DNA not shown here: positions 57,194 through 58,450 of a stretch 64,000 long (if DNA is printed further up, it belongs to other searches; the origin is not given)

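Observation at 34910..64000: Roughly 29-kb minus-strand array of five tandem giant SprB-repeat / type-B T9SS-CTD adhesin genes served by a single PorP/SprF-OmpA pair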

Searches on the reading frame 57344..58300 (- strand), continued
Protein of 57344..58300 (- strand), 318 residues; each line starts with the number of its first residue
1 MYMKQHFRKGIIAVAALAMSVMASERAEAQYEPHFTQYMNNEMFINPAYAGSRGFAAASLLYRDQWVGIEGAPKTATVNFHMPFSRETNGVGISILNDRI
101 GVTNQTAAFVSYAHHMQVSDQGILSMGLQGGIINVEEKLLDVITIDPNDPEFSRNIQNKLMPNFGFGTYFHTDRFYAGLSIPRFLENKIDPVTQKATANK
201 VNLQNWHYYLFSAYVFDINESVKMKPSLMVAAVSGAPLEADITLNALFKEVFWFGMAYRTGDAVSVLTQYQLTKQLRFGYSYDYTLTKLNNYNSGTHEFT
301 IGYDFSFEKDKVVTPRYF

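Call 70: find_encoding_contigs(protein=P0049, flank=10000, max_places=2)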
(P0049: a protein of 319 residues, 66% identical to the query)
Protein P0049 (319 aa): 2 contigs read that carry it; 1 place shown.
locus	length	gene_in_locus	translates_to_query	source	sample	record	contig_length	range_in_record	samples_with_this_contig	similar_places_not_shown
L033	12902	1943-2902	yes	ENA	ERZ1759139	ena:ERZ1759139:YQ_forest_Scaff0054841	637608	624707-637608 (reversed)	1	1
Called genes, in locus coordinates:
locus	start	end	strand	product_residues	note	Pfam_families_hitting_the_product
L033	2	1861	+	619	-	?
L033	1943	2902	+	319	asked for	PF11751:PorP_SprF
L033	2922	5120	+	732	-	PF14559:TPR_19 (faint), PF13715:CarbopepD_reg_2 (faint), PF13620:CarboxypepD_reg (faint), PF07676:PD40 (faint), PF00691:OmpA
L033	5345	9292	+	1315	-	PF18962:Por_Secre_tail (faint), PF06832:BiPBP_C (faint), PF13573:SprB, PF13585:CHU_C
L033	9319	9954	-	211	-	PF01048:PNP_UDP_1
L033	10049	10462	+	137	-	PF01242:PTPS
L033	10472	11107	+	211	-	PF01227:GTP_cyclohydroI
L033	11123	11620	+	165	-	PF00072:Response_reg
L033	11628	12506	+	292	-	PF00698:Acyl_transf_1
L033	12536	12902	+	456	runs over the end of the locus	PF01546:Peptidase_M20, PF07687:M20_dimer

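Call 71: find_encoding_contigs(protein=P0045, flank=10000, max_places=1)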
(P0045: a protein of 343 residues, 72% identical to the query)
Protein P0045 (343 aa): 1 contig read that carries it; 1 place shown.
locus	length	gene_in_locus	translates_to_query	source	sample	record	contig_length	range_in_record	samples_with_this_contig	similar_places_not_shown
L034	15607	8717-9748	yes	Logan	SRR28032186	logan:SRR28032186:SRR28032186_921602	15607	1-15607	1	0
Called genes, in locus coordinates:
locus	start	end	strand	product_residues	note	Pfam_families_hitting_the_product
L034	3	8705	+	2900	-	?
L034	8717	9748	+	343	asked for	PF11751:PorP_SprF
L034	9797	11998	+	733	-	PF07719:TPR_2 (faint), PF13428:TPR_14 (faint), PF13432:TPR_16 (faint), PF14559:TPR_19 (weak), PF07676:PD40, PF13620:CarboxypepD_reg (weak), PF13715:CarbopepD_reg_2 (faint), PF00691:OmpA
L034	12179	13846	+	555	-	PF13522:GATase_6, PF13537:GATase_7, PF12481:DUF3700, PF00733:Asn_synthase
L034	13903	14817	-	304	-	PF23023:Anti-Pycsar_Apyc1, PF13691:Lactamase_B_4, PF00753:Lactamase_B (weak), PF12706:Lactamase_B_2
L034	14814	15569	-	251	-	PF18962:Por_Secre_tail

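Call 72: find_encoding_contigs(protein=P0051, flank=10000, max_places=1)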
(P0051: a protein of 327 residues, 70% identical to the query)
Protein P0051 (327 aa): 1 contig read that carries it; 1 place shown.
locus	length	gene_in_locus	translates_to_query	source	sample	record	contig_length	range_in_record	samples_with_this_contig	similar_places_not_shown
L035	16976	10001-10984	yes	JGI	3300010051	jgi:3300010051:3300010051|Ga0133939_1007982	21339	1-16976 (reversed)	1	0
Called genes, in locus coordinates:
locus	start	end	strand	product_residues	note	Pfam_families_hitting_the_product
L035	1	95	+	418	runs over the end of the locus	PF10555:MraY_sig1 (weak), PF00953:Glycos_transf_4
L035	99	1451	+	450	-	PF21377:MurD_N, PF21799:MurD-like_N (weak), PF08245:Mur_ligase_M, PF02875:Mur_ligase_C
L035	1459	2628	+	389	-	PF01098:FTSW_RODA_SPOVE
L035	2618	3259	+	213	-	-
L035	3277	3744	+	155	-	PF04101:Glyco_tran_28_C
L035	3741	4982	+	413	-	-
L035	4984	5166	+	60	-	-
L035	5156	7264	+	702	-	-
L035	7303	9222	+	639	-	PF00091:Tubulin, PF12327:FtsZ_C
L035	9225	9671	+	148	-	PF09424:YqeY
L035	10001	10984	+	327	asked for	PF11751:PorP_SprF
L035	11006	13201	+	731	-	PF14559:TPR_19 (faint), PF07676:PD40 (faint), PF13620:CarboxypepD_reg (faint), PF13715:CarbopepD_reg_2 (faint), PF00691:OmpA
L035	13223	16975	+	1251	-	?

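Call 73: find_encoding_contigs(protein=P0054, flank=10000, max_places=1)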
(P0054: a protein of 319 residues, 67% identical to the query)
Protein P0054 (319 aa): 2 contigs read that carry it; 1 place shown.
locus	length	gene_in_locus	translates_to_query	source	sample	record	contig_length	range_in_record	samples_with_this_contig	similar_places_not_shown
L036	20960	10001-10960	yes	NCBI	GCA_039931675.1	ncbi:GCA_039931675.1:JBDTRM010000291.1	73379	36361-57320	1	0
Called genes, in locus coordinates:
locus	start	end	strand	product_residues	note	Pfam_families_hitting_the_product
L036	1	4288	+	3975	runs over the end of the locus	PF13573:SprB, PF18962:Por_Secre_tail (faint), PF06832:BiPBP_C (faint), PF13573:SprB, PF16277:DUF4926 (faint), PF13573:SprB, PF13573:SprB, PF13585:CHU_C, +3 more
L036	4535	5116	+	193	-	-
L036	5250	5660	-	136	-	-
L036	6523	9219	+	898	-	PF24135:DUF7402 (weak), PF18962:Por_Secre_tail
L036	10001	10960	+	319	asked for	PF11751:PorP_SprF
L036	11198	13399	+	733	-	PF07676:PD40 (faint), PF13620:CarboxypepD_reg (weak), PF13715:CarbopepD_reg_2 (faint), PF00691:OmpA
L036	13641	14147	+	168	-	PF18181:SLATT_1, PF18186:SLATT_4 (weak), PF14015:DUF4231, PF18184:SLATT_3 (weak)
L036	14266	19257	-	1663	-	PF00041:fn3 (faint), PF19081:Ig_7 (weak), PF25942:Ig_halo (faint), PF19408:PKD_6, PF18962:Por_Secre_tail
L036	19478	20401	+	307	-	PF00089:Trypsin, PF13365:Trypsin_2, PF00595:PDZ (weak), PF13180:PDZ_2, PF17820:PDZ_6 (weak)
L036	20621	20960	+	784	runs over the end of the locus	PF02838:Glyco_hydro_20b, PF00728:Glyco_hydro_20, PF13290:CHB_HEX_C_1, PF13287:Fn3_assoc, PF00754:F5_F8_type_C (weak)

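Call 74: find_encoding_contigs(protein=P0069, flank=10000, max_places=1)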
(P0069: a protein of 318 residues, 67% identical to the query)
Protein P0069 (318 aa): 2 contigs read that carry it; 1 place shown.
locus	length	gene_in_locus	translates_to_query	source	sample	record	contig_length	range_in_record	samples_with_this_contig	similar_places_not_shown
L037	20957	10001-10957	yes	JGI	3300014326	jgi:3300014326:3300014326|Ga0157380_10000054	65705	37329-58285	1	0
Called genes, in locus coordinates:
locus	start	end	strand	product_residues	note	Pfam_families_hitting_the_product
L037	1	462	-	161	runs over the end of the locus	-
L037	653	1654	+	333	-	-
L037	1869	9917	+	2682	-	PF18962:Por_Secre_tail (faint), PF06832:BiPBP_C (faint), PF09940:DUF2172 (faint), PF13573:SprB, PF13585:CHU_C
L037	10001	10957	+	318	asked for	PF11751:PorP_SprF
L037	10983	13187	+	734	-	PF13428:TPR_14 (faint), PF13432:TPR_16 (faint), PF14559:TPR_19 (weak), PF07676:PD40 (faint), PF13620:CarboxypepD_reg (weak), PF13715:CarbopepD_reg_2 (faint), PF00691:OmpA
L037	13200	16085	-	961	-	PF00041:fn3, PF16656:Pur_ac_phosph_N (weak), PF00149:Metallophos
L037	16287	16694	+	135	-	PF00072:Response_reg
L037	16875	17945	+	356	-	PF21320:WHD_Rv2258c, PF13489:Methyltransf_23, PF00891:Methyltransf_2, PF12847:Methyltransf_18 (weak), PF13847:Methyltransf_31, PF08241:Methyltransf_11, PF08242:Methyltransf_12, PF13649:Methyltransf_25, +4 more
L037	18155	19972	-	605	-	-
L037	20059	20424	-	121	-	PF00903:Glyoxalase, PF22677:Ble-like_N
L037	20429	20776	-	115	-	PF22677:Ble-like_N (faint), PF00903:Glyoxalase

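Call 79: search_solved_structures(query=window:57344-58300:-, max_evalue=0.01)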
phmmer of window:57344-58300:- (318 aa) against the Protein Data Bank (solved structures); distinct sequences matched with E-value up to 0.01: 2.
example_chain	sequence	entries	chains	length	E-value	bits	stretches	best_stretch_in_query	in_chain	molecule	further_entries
8pjr_A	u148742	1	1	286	1e-05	28.2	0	73-101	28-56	SAKe6AC-LB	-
7ona_A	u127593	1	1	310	1.3e-05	27.9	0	73-101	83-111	SAKe6AC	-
